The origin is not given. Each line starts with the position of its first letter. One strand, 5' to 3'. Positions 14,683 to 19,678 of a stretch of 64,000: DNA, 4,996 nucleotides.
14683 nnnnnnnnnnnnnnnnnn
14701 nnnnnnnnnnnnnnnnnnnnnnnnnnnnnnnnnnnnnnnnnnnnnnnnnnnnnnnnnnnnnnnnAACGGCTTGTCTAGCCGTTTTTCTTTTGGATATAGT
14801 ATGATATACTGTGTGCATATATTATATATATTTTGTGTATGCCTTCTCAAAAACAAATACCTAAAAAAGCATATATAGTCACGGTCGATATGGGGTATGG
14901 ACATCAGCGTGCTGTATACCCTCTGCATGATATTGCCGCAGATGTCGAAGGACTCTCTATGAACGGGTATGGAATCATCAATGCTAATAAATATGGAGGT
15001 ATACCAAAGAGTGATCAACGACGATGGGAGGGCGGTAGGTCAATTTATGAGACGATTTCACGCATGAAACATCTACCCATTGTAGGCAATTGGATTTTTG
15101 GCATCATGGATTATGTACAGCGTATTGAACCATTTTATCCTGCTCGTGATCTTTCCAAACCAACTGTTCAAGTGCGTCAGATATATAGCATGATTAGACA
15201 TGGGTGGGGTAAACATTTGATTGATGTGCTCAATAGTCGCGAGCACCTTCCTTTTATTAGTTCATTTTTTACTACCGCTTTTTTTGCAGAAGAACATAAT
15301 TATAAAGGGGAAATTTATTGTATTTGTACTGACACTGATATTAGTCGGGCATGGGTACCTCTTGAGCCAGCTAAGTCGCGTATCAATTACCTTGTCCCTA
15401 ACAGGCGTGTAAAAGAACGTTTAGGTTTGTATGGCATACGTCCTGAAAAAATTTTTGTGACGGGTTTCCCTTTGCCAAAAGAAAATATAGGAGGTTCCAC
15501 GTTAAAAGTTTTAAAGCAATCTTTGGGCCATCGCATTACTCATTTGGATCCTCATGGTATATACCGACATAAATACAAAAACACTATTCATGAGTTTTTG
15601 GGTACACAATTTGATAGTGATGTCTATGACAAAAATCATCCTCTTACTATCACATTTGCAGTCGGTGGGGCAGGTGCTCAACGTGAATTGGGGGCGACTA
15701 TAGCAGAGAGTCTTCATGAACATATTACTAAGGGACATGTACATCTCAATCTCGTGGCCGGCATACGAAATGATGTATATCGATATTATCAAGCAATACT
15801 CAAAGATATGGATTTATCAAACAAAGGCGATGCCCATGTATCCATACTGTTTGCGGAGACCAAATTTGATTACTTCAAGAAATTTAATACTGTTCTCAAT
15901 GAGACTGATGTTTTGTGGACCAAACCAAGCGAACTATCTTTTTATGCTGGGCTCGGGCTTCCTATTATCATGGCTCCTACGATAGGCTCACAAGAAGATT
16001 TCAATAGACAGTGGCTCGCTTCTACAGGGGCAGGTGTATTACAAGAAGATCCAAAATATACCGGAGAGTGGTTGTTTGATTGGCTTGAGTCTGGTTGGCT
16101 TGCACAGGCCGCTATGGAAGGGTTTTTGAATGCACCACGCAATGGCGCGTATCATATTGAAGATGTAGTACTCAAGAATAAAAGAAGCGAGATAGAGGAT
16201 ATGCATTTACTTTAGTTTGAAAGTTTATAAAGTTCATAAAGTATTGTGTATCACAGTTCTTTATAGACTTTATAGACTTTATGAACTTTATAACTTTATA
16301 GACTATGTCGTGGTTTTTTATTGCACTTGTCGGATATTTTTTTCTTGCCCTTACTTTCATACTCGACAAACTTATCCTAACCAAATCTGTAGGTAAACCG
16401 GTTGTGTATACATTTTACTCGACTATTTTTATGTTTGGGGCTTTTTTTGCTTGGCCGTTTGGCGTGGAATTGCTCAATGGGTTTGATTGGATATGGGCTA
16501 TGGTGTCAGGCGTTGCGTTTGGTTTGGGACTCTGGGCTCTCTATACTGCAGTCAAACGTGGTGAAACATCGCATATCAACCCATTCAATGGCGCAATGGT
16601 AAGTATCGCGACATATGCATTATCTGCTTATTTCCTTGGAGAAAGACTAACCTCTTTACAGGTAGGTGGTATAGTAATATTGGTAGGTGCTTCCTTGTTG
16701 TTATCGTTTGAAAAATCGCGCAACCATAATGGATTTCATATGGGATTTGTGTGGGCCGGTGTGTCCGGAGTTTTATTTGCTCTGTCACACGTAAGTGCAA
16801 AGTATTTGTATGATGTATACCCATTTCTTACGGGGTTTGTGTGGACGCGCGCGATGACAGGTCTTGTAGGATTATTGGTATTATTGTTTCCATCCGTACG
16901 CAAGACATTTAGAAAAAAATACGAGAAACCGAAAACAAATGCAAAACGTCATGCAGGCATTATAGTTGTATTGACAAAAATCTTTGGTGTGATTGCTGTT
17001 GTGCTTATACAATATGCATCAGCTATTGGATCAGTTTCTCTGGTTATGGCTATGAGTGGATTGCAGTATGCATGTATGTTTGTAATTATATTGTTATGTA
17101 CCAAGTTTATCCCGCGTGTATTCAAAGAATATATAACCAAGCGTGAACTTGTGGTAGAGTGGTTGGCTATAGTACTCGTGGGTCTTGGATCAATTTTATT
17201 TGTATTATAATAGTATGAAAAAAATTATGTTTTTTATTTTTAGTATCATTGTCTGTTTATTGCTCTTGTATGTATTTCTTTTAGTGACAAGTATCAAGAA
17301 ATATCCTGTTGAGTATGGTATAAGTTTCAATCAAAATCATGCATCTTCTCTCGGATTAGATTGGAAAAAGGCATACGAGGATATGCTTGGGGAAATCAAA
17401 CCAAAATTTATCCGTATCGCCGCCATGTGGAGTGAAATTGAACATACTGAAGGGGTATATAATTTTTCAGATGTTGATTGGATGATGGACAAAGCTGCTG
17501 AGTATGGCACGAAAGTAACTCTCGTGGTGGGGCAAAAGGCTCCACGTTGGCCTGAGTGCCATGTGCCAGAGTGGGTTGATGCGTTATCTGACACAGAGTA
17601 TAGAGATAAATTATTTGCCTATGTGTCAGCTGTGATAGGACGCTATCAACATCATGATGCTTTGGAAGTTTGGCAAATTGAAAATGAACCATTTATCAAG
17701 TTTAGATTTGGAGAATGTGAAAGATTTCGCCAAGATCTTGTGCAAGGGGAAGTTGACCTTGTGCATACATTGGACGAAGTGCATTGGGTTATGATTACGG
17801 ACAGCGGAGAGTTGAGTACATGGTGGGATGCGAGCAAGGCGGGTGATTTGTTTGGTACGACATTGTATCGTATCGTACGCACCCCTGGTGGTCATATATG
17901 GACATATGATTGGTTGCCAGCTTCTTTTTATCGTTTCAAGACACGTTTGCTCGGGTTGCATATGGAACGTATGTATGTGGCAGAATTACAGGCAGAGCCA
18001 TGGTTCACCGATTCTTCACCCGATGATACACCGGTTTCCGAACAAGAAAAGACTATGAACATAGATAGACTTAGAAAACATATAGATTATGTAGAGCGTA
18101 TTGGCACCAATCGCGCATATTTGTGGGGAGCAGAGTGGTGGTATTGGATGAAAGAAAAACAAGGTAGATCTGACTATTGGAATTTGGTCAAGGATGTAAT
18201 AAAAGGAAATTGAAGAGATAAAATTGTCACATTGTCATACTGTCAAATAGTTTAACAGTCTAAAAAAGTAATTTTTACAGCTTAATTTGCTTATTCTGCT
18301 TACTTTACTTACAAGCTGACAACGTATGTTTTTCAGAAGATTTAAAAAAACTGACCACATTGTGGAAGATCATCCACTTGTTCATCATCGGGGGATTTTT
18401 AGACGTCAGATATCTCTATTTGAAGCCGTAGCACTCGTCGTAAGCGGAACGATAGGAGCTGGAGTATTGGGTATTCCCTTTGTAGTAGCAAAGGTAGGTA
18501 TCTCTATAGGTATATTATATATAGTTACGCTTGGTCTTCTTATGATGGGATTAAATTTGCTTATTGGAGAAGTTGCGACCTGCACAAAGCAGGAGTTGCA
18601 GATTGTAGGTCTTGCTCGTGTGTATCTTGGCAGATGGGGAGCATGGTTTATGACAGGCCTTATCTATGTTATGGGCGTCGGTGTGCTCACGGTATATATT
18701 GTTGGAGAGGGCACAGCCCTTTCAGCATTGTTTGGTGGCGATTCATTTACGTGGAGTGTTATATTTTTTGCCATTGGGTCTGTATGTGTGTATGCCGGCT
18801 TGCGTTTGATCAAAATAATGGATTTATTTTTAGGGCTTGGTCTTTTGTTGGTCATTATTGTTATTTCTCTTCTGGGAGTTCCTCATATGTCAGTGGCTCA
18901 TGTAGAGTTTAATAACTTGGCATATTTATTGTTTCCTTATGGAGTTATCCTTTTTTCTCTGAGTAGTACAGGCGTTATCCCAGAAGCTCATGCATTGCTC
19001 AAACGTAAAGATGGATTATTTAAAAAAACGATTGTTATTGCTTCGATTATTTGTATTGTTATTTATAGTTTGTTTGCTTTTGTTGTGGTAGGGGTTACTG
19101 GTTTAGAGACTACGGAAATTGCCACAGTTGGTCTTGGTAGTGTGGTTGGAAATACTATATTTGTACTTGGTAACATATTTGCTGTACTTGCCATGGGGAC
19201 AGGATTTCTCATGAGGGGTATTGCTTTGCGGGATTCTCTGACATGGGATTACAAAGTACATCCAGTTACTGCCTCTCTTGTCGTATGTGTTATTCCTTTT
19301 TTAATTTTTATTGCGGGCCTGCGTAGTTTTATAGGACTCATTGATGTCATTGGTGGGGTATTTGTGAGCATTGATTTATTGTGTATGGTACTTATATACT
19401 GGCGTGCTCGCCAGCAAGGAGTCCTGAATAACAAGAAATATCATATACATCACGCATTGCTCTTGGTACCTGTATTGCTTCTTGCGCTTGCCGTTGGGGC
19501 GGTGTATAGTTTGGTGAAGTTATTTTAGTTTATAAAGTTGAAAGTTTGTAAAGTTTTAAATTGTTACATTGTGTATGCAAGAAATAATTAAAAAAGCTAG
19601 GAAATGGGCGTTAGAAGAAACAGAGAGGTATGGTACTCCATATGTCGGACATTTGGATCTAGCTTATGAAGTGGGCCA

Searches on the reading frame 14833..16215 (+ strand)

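Call 66: search_protein_families(library=pfam, proteins=[window:14833-16215:+], max_evalue=0.00001)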
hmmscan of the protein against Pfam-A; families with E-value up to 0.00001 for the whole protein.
window:14833-16215:+ (460 aa): 1 family
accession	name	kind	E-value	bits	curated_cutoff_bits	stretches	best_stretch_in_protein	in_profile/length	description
PF22053.2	DUF6938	-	1.1e-12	48.6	27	0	329-397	117-181/236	Domain of unknown function (DUF6938)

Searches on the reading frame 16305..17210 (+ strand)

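Call 66: search_protein_families(library=pfam, proteins=[window:16305-17210:+], max_evalue=0.00001)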
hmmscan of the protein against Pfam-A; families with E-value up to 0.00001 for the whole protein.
window:16305-17210:+ (301 aa): 1 family
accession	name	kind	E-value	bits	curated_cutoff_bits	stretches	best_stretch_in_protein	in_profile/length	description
PF00892.27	EamA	-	1.3e-08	35.6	28.2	1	2-134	2-134/135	EamA-like transporter family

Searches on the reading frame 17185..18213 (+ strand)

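Call 66: search_protein_families(library=pfam, proteins=[window:17185-18213:+], max_evalue=0.00001)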
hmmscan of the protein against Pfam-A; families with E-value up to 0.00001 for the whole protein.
window:17185-18213:+ (342 aa): 1 family
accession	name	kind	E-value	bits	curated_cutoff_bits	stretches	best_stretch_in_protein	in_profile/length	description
PF02449.21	Glyco_hydro_42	-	1.4e-09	38.3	21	1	68-179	19-148/376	Beta-galactosidase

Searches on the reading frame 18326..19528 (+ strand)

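Call 66: search_protein_families(library=pfam, proteins=[window:18326-19528:+], max_evalue=0.00001)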
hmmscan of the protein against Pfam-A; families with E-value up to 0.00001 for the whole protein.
window:18326-19528:+ (400 aa): 2 families
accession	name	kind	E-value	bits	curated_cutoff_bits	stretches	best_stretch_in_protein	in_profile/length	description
PF03222.19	Trp_Tyr_perm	-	3.4e-17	63.1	22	1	30-386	4-384/393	Tryptophan/tyrosine permease family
PF01490.24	Aa_trans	-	3.5e-10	39.6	25.6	1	28-296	2-290/410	Transmembrane amino acid transporter protein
